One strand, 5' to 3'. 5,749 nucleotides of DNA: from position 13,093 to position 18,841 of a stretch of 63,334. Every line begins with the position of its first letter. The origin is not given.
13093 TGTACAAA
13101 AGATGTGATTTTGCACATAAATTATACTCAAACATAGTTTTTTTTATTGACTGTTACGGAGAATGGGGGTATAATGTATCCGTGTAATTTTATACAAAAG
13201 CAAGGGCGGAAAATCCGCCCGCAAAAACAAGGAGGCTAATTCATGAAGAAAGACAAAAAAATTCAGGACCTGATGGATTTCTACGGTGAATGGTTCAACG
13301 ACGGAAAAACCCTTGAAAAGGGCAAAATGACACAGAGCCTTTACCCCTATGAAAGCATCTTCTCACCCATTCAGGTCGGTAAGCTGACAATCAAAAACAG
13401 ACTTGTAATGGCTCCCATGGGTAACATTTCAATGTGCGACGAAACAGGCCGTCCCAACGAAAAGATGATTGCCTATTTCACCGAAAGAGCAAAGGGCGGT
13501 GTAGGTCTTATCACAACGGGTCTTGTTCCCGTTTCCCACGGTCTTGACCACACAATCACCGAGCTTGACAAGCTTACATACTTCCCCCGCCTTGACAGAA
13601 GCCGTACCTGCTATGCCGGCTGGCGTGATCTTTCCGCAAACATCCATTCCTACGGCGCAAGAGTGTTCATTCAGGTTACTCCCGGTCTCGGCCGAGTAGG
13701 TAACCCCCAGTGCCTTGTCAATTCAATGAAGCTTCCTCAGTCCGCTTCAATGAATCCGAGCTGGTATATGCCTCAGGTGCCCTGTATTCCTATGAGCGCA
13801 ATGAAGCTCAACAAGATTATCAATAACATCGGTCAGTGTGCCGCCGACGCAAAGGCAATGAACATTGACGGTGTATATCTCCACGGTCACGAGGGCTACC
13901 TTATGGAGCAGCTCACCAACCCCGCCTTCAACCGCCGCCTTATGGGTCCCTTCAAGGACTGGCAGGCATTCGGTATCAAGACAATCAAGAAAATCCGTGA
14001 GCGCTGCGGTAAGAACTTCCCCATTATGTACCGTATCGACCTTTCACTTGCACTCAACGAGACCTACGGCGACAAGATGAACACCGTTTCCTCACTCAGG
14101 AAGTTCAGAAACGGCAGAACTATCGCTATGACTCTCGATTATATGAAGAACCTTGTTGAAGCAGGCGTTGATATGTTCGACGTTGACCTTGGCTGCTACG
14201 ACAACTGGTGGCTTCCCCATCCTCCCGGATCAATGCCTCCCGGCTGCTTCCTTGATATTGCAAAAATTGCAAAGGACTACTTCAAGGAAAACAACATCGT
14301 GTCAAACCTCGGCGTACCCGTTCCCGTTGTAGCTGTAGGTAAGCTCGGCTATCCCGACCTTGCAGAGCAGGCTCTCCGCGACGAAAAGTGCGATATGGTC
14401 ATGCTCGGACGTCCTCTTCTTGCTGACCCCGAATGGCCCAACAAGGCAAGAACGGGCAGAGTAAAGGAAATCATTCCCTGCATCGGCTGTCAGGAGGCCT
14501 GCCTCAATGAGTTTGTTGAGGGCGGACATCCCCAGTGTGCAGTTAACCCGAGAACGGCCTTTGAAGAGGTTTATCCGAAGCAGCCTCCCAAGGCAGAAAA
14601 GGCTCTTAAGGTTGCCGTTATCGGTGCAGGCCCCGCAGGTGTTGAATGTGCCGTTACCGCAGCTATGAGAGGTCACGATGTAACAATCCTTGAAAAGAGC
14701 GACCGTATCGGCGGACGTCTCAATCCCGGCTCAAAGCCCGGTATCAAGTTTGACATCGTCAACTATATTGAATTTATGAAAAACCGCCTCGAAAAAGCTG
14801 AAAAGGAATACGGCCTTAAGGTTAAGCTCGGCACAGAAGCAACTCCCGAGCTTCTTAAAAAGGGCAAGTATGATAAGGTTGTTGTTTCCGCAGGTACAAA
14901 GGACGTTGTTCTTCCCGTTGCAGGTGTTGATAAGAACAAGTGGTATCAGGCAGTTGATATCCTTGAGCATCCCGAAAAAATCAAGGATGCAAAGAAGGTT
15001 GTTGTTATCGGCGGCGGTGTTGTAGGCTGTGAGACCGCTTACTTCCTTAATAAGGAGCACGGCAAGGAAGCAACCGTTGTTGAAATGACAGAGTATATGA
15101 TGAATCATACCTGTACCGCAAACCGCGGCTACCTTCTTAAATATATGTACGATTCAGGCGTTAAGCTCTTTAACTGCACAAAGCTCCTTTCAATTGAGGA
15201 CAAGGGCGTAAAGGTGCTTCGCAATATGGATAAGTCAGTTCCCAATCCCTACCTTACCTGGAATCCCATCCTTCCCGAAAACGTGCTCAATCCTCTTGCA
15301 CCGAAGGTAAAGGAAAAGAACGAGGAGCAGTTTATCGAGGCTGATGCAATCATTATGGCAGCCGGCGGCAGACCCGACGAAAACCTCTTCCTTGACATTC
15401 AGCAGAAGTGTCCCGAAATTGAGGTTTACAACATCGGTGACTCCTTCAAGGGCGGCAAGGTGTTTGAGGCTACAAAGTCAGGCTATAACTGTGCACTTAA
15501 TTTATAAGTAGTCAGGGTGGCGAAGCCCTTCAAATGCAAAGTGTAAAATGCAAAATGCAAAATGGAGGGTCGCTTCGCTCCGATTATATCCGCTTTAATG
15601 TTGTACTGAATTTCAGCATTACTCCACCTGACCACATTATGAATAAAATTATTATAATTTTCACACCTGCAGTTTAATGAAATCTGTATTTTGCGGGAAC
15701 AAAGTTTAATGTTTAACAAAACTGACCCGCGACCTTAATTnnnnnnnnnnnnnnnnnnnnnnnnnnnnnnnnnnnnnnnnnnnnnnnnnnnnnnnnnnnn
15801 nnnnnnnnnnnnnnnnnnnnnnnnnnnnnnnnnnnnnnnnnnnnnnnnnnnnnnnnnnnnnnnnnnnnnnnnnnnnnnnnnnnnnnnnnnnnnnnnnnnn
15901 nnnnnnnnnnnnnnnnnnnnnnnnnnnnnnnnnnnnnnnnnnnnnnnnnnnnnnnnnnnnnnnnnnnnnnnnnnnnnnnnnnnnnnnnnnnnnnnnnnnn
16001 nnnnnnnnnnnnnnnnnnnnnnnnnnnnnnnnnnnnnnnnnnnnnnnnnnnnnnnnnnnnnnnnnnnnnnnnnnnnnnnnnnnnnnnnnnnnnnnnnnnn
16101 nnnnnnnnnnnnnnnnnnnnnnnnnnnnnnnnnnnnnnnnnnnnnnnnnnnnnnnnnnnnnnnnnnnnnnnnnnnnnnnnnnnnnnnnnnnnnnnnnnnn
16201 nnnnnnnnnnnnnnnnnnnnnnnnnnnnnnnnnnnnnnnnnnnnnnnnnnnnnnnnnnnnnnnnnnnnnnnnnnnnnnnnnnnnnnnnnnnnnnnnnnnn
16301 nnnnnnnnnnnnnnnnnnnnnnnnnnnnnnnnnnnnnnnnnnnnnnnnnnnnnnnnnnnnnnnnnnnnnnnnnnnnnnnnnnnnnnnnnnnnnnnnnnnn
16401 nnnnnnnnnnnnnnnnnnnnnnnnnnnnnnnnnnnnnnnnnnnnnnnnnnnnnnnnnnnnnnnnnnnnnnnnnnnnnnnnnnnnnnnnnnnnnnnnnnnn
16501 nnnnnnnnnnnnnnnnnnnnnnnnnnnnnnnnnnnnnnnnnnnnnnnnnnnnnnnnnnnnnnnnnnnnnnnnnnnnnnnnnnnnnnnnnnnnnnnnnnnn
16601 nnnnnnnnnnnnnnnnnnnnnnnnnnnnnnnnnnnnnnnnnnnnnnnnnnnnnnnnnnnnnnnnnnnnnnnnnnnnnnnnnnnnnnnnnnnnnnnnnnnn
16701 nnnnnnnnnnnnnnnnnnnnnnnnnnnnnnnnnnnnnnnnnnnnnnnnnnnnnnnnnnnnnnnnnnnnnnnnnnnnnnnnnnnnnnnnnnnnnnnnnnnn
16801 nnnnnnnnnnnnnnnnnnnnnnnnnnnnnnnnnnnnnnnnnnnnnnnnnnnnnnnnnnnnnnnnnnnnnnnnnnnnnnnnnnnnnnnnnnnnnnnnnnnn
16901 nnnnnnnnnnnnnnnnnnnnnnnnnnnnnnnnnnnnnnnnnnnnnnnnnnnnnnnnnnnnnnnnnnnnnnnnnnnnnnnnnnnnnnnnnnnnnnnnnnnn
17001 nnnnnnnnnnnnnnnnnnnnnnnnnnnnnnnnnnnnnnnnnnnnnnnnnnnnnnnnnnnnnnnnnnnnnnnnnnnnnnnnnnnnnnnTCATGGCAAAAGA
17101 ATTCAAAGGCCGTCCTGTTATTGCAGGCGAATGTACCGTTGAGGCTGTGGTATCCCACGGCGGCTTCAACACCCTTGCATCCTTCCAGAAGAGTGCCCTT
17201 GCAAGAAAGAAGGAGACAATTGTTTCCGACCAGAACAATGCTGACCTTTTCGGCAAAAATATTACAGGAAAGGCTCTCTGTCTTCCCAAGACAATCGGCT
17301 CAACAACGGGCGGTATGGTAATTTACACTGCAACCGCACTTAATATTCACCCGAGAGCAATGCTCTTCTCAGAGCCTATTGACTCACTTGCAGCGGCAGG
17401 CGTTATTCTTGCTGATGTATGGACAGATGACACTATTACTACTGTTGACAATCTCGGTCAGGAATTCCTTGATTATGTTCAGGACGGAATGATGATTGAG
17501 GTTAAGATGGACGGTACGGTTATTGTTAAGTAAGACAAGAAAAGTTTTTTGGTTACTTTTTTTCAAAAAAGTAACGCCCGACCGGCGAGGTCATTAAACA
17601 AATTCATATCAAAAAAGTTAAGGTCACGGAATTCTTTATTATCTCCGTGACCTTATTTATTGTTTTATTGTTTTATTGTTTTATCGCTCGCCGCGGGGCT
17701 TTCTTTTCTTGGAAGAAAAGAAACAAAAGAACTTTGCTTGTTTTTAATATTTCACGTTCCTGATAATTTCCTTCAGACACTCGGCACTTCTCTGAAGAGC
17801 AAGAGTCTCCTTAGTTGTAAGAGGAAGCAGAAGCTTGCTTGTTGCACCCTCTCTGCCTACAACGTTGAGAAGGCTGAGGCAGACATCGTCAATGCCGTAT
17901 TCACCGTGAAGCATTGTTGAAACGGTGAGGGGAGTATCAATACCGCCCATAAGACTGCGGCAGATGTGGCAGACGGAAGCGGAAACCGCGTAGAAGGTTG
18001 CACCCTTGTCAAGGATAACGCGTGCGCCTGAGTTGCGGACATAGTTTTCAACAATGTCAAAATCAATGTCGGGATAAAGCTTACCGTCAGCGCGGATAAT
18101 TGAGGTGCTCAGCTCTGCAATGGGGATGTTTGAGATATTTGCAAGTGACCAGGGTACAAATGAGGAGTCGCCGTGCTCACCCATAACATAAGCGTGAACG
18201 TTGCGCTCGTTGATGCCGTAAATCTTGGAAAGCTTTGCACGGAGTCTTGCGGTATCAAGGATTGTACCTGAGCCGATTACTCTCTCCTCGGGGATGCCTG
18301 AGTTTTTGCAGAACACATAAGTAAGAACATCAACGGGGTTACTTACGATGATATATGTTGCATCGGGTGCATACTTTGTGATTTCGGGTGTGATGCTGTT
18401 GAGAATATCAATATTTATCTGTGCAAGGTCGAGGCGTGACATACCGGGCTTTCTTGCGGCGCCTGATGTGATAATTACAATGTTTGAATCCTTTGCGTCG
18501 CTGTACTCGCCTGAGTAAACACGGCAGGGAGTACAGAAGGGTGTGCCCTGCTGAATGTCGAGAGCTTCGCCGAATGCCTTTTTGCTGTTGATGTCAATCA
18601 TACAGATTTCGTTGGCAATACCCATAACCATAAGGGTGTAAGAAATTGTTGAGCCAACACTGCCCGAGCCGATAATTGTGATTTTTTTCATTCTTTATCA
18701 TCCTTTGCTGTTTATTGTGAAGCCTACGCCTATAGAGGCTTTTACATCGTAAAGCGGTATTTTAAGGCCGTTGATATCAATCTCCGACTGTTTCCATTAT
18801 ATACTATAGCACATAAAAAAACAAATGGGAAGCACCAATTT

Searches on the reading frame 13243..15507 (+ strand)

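Call 39: search_protein_families(library=pfam, proteins=[window:13243-15507:+])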
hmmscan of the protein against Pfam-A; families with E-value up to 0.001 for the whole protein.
window:13243-15507:+ (754 aa): 16 families
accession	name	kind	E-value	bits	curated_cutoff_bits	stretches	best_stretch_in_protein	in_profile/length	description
PF00724.26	Oxidored_FMN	-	3.9e-37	128.7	27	1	39-408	2-341/342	NADH:flavin oxidoreductase / NADH oxidase family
PF07992.20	Pyr_redox_2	-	4.3e-33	115.4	26.1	2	456-723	2-251/291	Pyridine nucleotide-disulphide oxidoreductase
PF00070.33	Pyr_redox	-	1e-18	68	22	2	585-657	1-72/82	Pyridine nucleotide-disulphide oxidoreductase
PF13450.12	NAD_binding_8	-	1.9e-15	57.3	21.9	1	459-504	1-46/68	NAD(P)-binding Rossmann-like domain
PF01266.30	DAO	-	4.1e-14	53.3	27.9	2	585-632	1-47/353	FAD dependent oxidoreductase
PF00890.30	FAD_binding_2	-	6.7e-11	42.4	20.4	1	457-492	2-37/414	FAD binding domain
PF03486.20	HI0933_like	-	1.6e-09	38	50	1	456-493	2-39/244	HI0933-like protein Rossmann domain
PF01134.28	GIDA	-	3.2e-09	36.8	22.1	1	456-490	1-36/391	Glucose inhibited division protein A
PF13738.12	Pyr_redox_3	-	6.9e-09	35.8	30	1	459-489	2-32/305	Pyridine nucleotide-disulphide oxidoreductase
PF12831.13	FAD_oxidored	-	1.1e-07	32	27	1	457-493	2-38/416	FAD dependent oxidoreductase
PF01262.27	AlaDh_PNT_C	-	9.4e-07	28.9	23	0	454-487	28-61/214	Alanine dehydrogenase/PNT, C-terminal domain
PF01494.25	FAD_binding_3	-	6.1e-06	26.1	22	0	456-487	3-34/349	FAD binding domain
PF13434.12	Lys_Orn_oxgnase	-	4.8e-05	23.1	21.3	0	523-611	130-215/339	L-lysine 6-monooxygenase/L-ornithine 5-monooxygenase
PF01593.30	Amino_oxidase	-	7.2e-05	22.7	19.8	1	465-505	2-42/443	Flavin containing amine oxidoreductase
PF01946.23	Thi4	-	0.00012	21.9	26.2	0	456-494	19-58/235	Thi4 family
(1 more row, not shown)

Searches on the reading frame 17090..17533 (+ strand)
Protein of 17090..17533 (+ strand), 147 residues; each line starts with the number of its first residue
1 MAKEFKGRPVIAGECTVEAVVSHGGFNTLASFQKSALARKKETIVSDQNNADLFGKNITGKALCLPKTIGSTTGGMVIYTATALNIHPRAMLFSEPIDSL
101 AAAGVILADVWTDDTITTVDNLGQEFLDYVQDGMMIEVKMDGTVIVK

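Call 10: search_protein_families(library=pfam, proteins=[window:17090-17533:+])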
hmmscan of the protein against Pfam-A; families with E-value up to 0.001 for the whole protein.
window:17090-17533:+ (147 aa): 1 family
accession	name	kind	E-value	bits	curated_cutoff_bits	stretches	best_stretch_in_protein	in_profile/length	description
PF01989.23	AcnX_swivel_put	-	1.6e-13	50.7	27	1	42-110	11-77/80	Aconitase X swivel domain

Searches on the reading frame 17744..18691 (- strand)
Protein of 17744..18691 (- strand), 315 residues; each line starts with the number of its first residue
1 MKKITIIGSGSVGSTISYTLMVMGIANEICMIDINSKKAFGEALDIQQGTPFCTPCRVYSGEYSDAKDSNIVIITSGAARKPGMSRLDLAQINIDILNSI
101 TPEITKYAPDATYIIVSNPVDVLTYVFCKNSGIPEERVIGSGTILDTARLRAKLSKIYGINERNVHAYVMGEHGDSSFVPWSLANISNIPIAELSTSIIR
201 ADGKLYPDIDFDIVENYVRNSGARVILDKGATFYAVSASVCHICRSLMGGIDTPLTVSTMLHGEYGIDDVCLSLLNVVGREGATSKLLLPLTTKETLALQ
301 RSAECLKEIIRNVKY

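Call 10: search_protein_families(library=pfam, proteins=[window:17744-18691:-])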
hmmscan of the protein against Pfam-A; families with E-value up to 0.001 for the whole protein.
window:17744-18691:- (315 aa): 3 families
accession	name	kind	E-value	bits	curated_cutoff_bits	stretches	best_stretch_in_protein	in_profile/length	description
PF00056.29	Ldh_1_N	-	9.5e-44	149.3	27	1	3-140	2-141/141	lactate/malate dehydrogenase, NAD binding domain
PF02866.23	Ldh_1_C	-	3.7e-26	92.6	22.6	1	143-313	1-170/174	lactate/malate dehydrogenase, alpha/beta C-terminal domain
PF02056.22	Glyco_hydro_4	-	0.00012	22.2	23.2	1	94-139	121-164/183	Family 4 glycosyl hydrolase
